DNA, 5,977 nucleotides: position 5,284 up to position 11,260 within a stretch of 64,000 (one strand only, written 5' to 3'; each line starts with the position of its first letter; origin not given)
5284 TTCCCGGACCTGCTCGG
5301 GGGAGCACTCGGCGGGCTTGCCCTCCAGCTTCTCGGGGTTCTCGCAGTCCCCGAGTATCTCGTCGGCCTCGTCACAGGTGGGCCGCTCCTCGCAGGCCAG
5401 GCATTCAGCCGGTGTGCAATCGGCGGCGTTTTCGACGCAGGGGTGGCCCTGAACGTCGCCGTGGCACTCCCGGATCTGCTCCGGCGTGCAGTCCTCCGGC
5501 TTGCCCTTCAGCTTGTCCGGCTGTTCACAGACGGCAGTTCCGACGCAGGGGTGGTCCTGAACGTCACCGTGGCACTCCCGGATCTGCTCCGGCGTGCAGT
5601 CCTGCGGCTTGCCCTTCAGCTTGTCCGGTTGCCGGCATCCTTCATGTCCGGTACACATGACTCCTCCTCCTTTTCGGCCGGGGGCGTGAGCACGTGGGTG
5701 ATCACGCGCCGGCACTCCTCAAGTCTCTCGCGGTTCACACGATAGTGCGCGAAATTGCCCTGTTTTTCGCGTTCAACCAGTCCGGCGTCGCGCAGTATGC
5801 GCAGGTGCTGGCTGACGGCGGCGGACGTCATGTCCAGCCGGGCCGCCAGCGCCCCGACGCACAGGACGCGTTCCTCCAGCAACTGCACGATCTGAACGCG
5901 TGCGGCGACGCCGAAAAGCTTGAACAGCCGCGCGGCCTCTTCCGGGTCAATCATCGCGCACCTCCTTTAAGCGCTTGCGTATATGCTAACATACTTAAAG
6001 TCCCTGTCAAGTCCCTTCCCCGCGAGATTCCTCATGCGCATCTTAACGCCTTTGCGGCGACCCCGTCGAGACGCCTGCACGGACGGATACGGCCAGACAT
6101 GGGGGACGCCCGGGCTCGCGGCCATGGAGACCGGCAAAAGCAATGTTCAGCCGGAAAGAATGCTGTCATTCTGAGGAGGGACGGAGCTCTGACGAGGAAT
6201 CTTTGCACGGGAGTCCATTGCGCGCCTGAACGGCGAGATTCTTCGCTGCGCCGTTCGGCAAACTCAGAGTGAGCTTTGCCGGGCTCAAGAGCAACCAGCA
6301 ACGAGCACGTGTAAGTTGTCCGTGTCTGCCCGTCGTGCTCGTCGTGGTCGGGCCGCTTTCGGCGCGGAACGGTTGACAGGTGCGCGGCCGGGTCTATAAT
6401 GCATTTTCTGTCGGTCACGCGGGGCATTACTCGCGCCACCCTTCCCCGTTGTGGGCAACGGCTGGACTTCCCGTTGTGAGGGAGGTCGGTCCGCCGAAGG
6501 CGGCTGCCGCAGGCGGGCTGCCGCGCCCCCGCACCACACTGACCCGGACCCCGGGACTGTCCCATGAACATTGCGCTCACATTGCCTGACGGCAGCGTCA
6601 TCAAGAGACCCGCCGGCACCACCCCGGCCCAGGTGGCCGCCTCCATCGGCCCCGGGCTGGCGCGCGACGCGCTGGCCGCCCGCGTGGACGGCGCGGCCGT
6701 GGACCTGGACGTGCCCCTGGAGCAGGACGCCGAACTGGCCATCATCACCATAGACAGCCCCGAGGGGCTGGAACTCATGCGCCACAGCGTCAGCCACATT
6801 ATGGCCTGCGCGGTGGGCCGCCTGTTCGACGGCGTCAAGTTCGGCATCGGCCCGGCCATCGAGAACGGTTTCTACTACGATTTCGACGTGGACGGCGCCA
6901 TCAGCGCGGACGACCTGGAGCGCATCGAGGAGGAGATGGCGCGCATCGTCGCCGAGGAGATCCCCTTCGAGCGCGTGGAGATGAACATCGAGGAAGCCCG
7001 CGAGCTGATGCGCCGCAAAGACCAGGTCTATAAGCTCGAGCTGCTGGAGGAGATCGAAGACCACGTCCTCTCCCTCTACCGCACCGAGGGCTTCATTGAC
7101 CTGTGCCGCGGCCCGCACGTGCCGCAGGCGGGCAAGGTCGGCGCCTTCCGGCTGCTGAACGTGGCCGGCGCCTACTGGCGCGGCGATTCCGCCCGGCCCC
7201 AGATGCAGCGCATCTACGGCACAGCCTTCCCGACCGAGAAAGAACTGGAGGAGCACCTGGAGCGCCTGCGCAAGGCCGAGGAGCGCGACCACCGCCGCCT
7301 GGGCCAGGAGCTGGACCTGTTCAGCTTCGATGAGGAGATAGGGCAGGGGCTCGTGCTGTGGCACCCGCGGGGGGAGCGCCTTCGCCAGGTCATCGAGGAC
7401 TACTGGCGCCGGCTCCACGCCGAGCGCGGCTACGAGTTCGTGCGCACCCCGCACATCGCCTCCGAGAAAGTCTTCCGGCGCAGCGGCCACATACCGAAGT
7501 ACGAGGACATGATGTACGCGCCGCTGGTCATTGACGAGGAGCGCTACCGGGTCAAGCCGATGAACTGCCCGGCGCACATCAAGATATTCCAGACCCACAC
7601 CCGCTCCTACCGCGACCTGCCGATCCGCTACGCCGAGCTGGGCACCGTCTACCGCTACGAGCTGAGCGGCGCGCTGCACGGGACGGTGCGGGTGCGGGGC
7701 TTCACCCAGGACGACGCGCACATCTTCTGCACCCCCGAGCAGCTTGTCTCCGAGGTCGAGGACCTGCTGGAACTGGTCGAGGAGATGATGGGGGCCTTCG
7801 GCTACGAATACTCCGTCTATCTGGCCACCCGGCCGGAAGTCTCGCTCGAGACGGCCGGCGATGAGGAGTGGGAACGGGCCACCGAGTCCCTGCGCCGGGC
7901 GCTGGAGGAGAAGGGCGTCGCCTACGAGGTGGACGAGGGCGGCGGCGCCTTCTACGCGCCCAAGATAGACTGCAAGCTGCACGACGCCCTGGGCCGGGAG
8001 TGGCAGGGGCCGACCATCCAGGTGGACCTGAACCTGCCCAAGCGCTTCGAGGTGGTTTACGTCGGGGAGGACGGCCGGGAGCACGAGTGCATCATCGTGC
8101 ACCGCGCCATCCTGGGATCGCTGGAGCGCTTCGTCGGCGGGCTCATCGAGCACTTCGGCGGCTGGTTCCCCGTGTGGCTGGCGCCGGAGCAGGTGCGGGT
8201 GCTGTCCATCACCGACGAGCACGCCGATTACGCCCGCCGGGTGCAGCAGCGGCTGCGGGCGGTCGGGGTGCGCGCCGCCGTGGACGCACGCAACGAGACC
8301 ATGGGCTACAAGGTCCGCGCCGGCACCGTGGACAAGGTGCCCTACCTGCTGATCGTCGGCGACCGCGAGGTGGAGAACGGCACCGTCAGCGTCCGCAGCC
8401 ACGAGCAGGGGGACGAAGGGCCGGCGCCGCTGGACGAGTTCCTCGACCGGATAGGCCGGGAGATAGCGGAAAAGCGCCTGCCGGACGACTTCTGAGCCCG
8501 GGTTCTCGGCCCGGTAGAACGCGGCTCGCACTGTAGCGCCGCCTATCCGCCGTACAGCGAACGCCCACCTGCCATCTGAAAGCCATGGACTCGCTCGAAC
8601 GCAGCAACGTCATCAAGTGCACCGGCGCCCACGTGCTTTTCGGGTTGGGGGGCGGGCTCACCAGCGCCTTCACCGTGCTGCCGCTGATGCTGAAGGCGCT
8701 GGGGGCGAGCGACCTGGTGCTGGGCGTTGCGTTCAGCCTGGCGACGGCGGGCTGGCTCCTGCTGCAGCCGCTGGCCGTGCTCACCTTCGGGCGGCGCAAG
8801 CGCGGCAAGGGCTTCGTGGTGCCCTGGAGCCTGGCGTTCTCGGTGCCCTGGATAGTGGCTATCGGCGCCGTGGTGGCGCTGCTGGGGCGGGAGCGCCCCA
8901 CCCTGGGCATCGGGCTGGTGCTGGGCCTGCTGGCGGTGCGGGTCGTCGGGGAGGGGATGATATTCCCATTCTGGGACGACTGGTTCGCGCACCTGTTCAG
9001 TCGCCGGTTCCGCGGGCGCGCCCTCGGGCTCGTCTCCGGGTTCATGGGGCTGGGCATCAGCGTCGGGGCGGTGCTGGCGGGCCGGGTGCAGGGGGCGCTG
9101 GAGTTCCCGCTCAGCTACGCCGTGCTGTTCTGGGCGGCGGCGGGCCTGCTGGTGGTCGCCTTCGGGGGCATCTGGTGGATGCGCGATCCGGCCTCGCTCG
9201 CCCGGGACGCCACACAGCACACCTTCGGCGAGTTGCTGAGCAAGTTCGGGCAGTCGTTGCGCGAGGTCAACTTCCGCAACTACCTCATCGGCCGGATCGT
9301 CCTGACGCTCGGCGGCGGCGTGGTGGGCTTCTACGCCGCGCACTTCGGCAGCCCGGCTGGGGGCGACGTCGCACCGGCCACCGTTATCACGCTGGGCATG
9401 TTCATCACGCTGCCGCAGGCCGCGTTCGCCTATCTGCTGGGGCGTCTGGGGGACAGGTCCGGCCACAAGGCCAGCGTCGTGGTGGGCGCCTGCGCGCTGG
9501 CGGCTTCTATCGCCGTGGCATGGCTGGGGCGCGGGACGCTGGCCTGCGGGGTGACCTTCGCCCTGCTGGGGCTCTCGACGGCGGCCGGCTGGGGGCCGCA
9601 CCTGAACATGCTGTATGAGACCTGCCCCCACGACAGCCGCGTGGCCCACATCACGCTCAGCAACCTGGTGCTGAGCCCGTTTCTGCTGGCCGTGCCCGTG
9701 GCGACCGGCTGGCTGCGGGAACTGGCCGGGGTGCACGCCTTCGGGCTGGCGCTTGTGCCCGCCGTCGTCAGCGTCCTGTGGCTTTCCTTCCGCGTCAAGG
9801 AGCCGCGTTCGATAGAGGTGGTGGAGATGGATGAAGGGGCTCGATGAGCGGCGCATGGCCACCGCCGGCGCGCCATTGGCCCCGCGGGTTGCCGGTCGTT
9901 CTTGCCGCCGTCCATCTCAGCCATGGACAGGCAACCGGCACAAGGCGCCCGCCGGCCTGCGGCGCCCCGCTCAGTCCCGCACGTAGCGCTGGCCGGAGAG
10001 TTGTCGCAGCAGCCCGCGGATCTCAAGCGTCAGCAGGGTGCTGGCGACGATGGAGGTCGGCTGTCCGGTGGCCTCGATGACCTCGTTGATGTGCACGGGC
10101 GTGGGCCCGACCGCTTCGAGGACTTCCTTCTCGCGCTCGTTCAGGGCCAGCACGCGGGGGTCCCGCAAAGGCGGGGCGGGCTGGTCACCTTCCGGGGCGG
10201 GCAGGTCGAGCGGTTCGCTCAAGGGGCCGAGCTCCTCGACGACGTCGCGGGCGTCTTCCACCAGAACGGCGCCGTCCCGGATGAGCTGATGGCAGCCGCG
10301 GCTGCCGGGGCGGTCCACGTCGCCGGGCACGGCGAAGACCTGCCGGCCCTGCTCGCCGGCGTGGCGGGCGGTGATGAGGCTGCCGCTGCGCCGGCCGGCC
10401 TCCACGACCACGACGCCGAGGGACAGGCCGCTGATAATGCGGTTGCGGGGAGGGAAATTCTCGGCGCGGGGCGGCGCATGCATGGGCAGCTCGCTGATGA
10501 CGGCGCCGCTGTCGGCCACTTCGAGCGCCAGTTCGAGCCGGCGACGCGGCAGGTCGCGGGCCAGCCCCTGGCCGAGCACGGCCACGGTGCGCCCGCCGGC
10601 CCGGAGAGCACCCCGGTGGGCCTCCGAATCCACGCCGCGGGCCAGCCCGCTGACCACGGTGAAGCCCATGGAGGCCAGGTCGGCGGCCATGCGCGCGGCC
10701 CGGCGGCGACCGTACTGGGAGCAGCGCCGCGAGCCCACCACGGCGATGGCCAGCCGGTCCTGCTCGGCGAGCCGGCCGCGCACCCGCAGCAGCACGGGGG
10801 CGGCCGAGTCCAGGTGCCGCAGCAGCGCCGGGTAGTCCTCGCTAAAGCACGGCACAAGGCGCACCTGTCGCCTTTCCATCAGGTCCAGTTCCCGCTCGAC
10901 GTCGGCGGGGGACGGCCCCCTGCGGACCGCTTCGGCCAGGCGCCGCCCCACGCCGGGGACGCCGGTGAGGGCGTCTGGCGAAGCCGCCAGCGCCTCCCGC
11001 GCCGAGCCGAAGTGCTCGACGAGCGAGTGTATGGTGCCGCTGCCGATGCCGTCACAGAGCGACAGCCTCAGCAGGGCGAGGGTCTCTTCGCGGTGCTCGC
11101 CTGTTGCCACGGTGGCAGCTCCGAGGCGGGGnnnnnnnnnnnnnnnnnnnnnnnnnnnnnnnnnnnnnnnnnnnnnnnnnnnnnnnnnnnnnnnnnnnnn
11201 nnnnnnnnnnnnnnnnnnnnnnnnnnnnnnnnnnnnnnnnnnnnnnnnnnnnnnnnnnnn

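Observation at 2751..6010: Five-gene ArsR-regulated operon: repressor / Cys-His repeat protein / small SAM-MTase / ABC-2 exporter; candidate metal(loid) methylation-export module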

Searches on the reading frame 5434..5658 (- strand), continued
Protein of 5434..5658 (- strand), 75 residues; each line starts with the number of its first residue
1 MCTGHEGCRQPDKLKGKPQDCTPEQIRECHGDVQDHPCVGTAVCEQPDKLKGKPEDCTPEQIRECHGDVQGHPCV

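Call 65: search_protein_families(library=ncbifam, proteins=[L086:4627-5019:+, L033:4869-5672:+, L033:5669-6667:+, L026:6776-8023:+], max_evalue=0.001)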
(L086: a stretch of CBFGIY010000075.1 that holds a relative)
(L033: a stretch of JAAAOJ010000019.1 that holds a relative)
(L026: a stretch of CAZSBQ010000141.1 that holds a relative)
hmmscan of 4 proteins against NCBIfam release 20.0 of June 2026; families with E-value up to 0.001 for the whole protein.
L086:4627-5019:+ (130 aa): 0 families

L033:4869-5672:+ (267 aa): 190 families (the best 25 are shown)
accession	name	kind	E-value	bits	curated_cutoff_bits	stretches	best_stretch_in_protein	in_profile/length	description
NF007082.0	PRK09536.1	equivalog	1.7e-59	201.9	537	1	8-262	3-255/402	corrinoid ABC transporter ATPase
NF010068.0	PRK13548.1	equivalog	1.3e-56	191.6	261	1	6-263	3-260/261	heme ABC transporter ATP-binding protein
TIGR03873.1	F420-0_ABC_ATP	hypoth_equivalog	3.2e-55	187.2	372.4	1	11-260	4-251/256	putative F420-0 ABC transporter ATP-binding protein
NF008409.0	PRK11231.1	equivalog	1.4e-54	185.1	375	1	10-256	4-248/255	Fe(3+) dicitrate ABC transporter ATP-binding protein FecE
NF007606.0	PRK10253.1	equivalog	1e-51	175.9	497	1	14-265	13-263/266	iron-enterobactin ABC transporter ATP-binding protein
NF007863.0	PRK10575.1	equivalog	5.7e-50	170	433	1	29-255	32-257/265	Fe3+-hydroxamate ABC transporter ATP-binding protein FhuC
NF040873.1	AztA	equivalog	2.7e-45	154.3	220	1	18-210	2-183/191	zinc ABC transporter ATP-binding protein AztA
NF052485.1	sider_ATP_EitC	equivalog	2.1e-42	145.3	485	1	9-244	3-233/251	siderophore ABC transporter ATP-binding protein EitC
TIGR02315.1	ABC_phnC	equivalog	1.7e-38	132.4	266.1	1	9-234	2-234/243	phosphonate ABC transporter ATP-binding protein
NF053840.1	MnTportMntADein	equivalog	4.5e-37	127.9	400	1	9-219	2-206/240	manganese ABC transporter ATP-binding protein MntA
TIGR01188.1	drrA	subfamily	4.7e-37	127.9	312.45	1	16-233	1-211/302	daunorubicin resistance ABC transporter, ATP-binding protein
TIGR03771.1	anch_rpt_ABC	equivalog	3.4e-36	125.1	268.8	1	30-225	2-191/223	anchored repeat-type ABC transporter ATP-binding subunit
TIGR04520.1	ECF_ATPase_1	equivalog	6.7e-35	120.8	315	1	20-231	14-221/269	energy-coupling factor transporter ATPase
NF011630.0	PRK15056.1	equivalog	6.6e-34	117.3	393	1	22-243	21-238/274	manganese/iron ABC transporter ATP-binding protein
NF010067.0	PRK13547.1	equivalog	8e-33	113.9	374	1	25-252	18-261/272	heme ABC transporter ATP-binding protein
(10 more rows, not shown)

L033:5669-6667:+ (332 aa): 16 families
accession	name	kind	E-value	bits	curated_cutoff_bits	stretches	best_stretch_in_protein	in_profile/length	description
NF007081.0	PRK09535.1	equivalog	2.5e-62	211.3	461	1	28-323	72-360/366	vitamin B12 ABC transporter permease BtuC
NF003001.0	PRK03784.1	equivalog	1.1e-61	208.9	334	1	4-324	16-328/332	vitamin B12 ABC transporter permease BtuC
TIGR03869.1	F420-0_ABCperm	hypoth_equivalog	3.2e-59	200.8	437.35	1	45-323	47-320/325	putative F420-0 ABC transporter permease subunit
NF007872.0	PRK10577.2-3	equivalog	2.3e-57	194.8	727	2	38-276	49-283/676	Fe(3+)-hydroxamate ABC transporter permease FhuB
NF008407.0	PRK11228.1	equivalog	1.2e-51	175.6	396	1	28-321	35-326/330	iron-dicitrate ABC transporter permease FecC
NF007867.0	PRK10577.1-3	subfamily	1.6e-50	172.2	849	1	13-323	396-704/710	Fe(3+)-hydroxamate ABC transporter permease FhuB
NF007866.0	PRK10577.1-2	equivalog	5.5e-48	163.8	554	1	43-323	387-662/666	Fe(3+)-hydroxamate ABC transporter permease FhuB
NF007299.0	PRK09777.1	equivalog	4e-46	157.8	406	1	9-323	8-316/318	Fe(3+) dicitrate ABC transporter permease subunit FecD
NF007871.0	PRK10577.2-2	equivalog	3.9e-45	154.6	899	1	4-324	357-676/679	Fe(3+)-hydroxamate ABC transporter permease FhuB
NF007760.0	PRK10441.1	equivalog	1.6e-38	132.7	428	1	17-324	23-329/335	Fe(3+)-siderophore ABC transporter permease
NF007869.0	PRK10577.1-6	equivalog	2.1e-35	122.3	954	1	8-326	382-696/703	Fe(3+)-hydroxamate ABC transporter permease FhuB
NF007870.0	PRK10577.2-1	equivalog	7.3e-35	120.7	1355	1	43-323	396-672/678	Fe(3+)-hydroxamate ABC transporter permease FhuB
NF007873.0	PRK10577.2-4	equivalog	2.4e-34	119.1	1012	1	32-321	356-640/646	Fe(3+)-hydroxamate ABC transporter permease FhuB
NF007868.0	PRK10577.1-5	equivalog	1.9e-33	115.9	943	2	115-323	458-663/666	Fe(3+)-hydroxamate ABC transporter permease FhuB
NF007759.0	PRK10440.1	equivalog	3.3e-32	112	422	1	8-326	13-328/330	iron-enterobactin ABC transporter permease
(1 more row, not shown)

L026:6776-8023:+ (415 aa): 3 families
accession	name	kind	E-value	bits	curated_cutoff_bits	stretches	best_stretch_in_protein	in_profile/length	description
TIGR00937.1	2A51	subfamily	2.9e-61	208.1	171.7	1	42-410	7-368/368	chromate efflux transporter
NF053759.1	ChrTpChrBBac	equivalog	6.6e-16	58.5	250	2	43-186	15-158/180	chromate efflux transporter ChrB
NF053760.1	ChrTpChrABac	equivalog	1.7e-14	54.4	250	2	35-191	9-165/178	chromate efflux transporter ChrA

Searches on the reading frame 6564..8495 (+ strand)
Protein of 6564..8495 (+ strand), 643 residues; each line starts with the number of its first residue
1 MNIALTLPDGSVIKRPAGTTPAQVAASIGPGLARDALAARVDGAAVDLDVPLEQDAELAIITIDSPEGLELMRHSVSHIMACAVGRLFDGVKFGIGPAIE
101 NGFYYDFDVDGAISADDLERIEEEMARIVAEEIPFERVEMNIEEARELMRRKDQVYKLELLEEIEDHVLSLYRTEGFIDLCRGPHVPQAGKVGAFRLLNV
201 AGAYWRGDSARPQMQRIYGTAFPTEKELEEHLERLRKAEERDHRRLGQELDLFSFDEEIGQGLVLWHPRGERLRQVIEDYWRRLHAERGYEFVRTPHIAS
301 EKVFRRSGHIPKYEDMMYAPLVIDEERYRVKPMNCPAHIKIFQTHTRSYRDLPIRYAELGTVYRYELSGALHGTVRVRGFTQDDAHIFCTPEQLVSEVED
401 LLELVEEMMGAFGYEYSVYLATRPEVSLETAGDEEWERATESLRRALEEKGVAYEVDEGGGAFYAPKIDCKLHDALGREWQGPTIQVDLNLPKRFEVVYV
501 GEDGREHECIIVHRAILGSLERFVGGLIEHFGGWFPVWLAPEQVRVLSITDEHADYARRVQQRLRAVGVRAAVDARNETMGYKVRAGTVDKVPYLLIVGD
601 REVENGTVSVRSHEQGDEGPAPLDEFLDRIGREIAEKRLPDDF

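Call 49: search_protein_families(library=pfam, proteins=[window:6564-8495:+], max_evalue=0.0001)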
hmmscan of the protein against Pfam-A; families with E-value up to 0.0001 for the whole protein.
window:6564-8495:+ (643 aa): 4 families
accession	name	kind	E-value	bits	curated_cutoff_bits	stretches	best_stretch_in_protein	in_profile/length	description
PF00587.30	tRNA-synt_2b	-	1.3e-42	146.3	29.3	1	325-530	8-178/179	tRNA synthetase class II core domain (G, H, P, S and T)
PF03129.25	HGTP_anticodon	-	1.4e-22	80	21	1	543-630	1-91/94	Anticodon binding domain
PF07973.19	tRNA_SAD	-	3e-13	49.9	24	1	170-218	2-44/44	Threonyl and Alanyl tRNA synthetase second additional domain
PF02824.27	TGS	-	3.8e-13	49.7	22.2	1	6-62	4-60/60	TGS domain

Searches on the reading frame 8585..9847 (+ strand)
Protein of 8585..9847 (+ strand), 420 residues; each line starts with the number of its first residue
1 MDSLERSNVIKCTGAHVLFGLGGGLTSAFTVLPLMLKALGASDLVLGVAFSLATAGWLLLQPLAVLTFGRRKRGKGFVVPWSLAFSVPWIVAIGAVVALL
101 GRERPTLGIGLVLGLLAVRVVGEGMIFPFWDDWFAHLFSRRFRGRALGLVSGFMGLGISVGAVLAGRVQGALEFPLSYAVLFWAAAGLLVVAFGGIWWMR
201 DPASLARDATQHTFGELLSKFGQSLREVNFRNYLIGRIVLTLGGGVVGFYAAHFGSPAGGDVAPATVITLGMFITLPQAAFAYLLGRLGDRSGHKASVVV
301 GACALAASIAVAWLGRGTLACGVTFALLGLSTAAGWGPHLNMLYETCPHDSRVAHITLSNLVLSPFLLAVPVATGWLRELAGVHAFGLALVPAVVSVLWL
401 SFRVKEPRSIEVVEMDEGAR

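Call 49: search_protein_families(library=pfam, proteins=[window:8585-9847:+], max_evalue=0.0001)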
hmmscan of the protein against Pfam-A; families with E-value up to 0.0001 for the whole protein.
window:8585-9847:+ (420 aa): 1 family
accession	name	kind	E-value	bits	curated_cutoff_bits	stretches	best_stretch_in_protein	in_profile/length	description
PF07690.21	MFS_1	-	3.4e-15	56.2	33.4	2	19-250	6-219/347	Major Facilitator Superfamily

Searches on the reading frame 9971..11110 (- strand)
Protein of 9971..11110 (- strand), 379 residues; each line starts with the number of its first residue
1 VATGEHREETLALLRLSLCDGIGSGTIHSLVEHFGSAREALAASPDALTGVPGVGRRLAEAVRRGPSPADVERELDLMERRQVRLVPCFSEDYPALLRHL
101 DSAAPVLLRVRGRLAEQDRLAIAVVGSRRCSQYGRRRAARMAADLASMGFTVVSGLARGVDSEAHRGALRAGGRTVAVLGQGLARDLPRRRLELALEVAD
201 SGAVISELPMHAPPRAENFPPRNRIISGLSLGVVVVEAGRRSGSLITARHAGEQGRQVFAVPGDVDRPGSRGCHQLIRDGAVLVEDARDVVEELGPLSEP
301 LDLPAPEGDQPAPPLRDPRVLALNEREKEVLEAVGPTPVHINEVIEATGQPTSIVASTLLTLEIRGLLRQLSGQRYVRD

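Call 49: search_protein_families(library=pfam, proteins=[window:9971-11110:-], max_evalue=0.0001)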
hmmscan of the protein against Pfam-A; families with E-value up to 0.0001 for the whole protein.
window:9971-11110:- (379 aa): 5 families
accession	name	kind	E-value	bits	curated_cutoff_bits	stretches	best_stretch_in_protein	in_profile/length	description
PF02481.21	DNA_processg_A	-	2.4e-71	239.7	29.6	1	78-285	2-211/212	DNA recombination-mediator protein A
PF17782.7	DprA_WH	-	6.8e-13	48.9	22.9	1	322-374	9-61/61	DprA winged helix domain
PF21102.3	DprA_N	-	1.8e-07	31.2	22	1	8-48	2-42/64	DprA-like N-terminal HHH domain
PF14520.12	HHH_5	-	2e-06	28.6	27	1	20-62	8-51/57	Helix-hairpin-helix domain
PF18306.6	LDcluster4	-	5.6e-06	26.5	26.3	1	120-180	2-63/151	SLOG cluster4 family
